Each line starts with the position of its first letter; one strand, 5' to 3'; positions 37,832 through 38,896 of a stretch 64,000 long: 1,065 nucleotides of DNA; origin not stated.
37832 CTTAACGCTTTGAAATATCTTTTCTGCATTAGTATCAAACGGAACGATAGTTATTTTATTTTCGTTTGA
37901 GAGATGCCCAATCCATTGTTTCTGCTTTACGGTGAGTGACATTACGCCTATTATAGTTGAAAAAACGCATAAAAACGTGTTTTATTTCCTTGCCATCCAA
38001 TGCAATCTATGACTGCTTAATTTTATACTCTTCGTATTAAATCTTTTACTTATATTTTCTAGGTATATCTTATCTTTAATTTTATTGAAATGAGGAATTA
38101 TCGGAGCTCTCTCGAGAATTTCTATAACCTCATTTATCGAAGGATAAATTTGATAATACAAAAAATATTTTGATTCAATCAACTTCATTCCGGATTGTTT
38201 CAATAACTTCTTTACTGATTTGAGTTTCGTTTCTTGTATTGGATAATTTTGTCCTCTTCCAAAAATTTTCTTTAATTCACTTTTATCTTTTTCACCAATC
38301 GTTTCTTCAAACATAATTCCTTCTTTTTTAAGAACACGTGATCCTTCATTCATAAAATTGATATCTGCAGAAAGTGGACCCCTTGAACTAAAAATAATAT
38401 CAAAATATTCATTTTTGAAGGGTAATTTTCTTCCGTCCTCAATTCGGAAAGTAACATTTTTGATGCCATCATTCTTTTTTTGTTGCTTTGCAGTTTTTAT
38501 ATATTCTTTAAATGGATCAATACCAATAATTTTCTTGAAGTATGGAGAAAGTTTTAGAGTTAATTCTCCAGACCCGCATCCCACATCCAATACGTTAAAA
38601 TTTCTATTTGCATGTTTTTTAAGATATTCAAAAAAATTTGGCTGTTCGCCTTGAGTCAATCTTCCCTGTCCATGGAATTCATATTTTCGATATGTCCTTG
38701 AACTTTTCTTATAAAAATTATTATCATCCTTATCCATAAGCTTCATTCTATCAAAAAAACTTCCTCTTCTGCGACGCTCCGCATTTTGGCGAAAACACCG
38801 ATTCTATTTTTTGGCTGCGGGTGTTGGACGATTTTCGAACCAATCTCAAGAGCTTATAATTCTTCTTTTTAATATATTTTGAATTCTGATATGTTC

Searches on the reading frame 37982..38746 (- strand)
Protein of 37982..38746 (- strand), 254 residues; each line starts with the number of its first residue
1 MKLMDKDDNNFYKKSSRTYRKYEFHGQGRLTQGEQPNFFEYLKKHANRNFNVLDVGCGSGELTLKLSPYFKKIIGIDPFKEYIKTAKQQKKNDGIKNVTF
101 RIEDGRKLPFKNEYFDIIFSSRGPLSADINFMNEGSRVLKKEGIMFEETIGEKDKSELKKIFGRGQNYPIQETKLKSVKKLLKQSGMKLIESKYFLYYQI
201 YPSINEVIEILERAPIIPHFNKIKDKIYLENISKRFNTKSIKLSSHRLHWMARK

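Call 16: search_protein_families(library=pfam, proteins=[window:37982-38746:-], max_evalue=0.1)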
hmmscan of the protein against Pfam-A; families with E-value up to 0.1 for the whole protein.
window:37982-38746:- (254 aa): 21 families
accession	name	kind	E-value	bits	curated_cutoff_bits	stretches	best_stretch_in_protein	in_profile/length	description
PF13847.12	Methyltransf_31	-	5.8e-19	68.6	27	1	48-160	3-120/145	Methyltransferase domain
PF13649.12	Methyltransf_25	-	1.1e-17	65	27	1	52-143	1-97/97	Methyltransferase domain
PF08241.18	Methyltransf_11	-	2.4e-17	63.8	21.2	1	53-145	1-93/95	Methyltransferase domain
PF01209.24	Ubie_methyltran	-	3.1e-10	40.2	20.1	1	47-145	46-149/233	ubiE/COQ5 methyltransferase family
PF01135.25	PCMT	-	1.7e-08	34.9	20.3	1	38-121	65-149/210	Protein-L-isoaspartate(D-aspartate) O-methyltransferase (PCMT)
PF08242.18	Methyltransf_12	-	2.4e-08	35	30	1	53-121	1-72/98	Methyltransferase domain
PF13489.12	Methyltransf_23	-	2.8e-08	34.1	27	1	46-121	20-88/164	Methyltransferase domain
PF02390.23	Methyltransf_4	-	5.6e-05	23.1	24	1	51-105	4-60/173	Putative methyltransferase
PF05175.20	MTS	-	7.5e-05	22.9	23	1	40-120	25-104/170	Methyltransferase small domain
PF02353.26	CMAS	-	0.00035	20.4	27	1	51-159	65-176/273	Mycolic acid cyclopropane synthetase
PF24675.1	NpmA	-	0.00066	19.5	60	1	43-109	18-90/214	16S rRNA (adenine(1408)-N(1))-methyltransferase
PF05891.18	Methyltransf_PK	-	0.00091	19.2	27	1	38-193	41-200/218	AdoMet dependent proline di-methyltransferase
PF06325.19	PrmA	-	0.0011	19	22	1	41-120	154-232/296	Ribosomal protein L11 methyltransferase (PrmA)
PF05401.17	NodS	-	0.0014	19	24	1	49-118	44-110/201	Nodulation protein S (NodS)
PF08003.17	Methyltransf_9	-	0.0018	17.7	23.8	1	48-120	115-188/315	Protein of unknown function (DUF1698)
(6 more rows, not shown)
